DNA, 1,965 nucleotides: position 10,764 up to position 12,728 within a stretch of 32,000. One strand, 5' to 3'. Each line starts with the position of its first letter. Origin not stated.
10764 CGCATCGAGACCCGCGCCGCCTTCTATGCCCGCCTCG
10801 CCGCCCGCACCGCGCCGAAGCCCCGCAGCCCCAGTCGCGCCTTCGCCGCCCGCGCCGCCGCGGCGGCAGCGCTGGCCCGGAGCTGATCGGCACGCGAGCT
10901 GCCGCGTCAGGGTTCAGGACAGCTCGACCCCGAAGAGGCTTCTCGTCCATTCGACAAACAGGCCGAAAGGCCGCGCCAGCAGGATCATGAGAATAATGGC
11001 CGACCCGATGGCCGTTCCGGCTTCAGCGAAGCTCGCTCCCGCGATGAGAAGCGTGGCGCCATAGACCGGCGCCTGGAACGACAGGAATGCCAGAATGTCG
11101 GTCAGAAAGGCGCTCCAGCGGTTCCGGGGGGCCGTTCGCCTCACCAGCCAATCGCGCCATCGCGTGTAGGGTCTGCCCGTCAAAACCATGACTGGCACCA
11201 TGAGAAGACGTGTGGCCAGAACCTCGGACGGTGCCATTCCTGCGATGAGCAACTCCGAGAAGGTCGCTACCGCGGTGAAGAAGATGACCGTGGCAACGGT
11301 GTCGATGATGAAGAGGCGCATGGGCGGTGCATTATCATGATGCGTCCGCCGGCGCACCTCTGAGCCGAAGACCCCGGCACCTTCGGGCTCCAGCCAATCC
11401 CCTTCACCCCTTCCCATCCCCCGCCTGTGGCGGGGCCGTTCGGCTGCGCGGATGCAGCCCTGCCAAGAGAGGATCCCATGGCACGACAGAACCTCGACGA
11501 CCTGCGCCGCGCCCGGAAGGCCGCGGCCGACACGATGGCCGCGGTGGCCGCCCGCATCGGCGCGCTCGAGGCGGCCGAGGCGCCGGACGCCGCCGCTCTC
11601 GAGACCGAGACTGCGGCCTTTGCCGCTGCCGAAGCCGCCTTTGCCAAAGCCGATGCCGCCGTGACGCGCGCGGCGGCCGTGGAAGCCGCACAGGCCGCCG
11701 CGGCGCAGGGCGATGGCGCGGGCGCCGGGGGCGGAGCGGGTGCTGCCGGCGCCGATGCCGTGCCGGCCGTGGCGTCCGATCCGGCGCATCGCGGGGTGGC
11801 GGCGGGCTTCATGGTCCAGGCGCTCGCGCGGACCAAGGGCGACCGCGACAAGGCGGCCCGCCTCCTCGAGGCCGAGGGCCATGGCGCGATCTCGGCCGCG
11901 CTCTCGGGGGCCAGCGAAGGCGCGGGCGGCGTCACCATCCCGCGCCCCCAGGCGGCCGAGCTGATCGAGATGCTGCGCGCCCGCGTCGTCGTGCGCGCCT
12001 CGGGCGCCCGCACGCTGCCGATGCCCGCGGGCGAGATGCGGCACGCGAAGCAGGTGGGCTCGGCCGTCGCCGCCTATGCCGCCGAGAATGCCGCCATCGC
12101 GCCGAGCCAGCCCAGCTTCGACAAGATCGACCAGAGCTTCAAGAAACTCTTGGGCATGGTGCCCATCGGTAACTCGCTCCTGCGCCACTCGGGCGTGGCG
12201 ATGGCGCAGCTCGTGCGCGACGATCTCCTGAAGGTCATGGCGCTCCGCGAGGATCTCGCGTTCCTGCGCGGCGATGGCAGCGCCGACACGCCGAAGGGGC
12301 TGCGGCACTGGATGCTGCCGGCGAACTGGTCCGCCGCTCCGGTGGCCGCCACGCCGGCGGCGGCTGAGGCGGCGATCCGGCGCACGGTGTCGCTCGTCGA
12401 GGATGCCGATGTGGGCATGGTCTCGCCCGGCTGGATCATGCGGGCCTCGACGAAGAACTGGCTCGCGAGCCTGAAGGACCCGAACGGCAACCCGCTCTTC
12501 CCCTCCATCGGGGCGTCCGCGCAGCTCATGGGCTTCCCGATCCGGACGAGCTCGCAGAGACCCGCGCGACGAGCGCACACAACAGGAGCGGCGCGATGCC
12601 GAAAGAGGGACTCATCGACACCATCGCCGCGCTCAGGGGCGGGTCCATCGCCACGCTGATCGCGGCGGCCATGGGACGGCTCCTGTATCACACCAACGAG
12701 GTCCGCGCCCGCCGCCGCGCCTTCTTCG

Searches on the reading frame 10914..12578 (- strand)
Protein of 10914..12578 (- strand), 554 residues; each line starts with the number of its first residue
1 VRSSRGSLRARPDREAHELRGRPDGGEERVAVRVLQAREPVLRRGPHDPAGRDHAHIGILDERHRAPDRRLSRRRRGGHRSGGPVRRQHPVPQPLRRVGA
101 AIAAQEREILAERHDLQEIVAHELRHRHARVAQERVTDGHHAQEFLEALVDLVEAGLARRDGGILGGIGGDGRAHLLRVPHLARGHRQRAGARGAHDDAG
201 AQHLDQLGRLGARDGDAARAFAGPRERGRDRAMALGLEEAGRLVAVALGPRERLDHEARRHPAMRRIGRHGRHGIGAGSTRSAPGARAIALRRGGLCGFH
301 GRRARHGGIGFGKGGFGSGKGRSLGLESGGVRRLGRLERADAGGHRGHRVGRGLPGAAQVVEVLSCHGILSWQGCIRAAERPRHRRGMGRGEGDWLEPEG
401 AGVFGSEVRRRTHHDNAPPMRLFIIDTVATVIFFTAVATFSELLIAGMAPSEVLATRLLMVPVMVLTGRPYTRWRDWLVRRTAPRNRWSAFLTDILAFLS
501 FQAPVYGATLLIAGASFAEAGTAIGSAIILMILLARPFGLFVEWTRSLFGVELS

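Call 55: search_protein_families(library=pfam, proteins=[window:10914-12578:-], max_evalue=0.0001)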
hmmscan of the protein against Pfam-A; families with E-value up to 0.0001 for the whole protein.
window:10914-12578:- (554 aa): 1 family
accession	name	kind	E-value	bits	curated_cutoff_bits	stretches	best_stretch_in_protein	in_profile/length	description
PF06610.18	AlaE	-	6.9e-54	182.2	25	1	419-552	5-141/141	L-alanine exporter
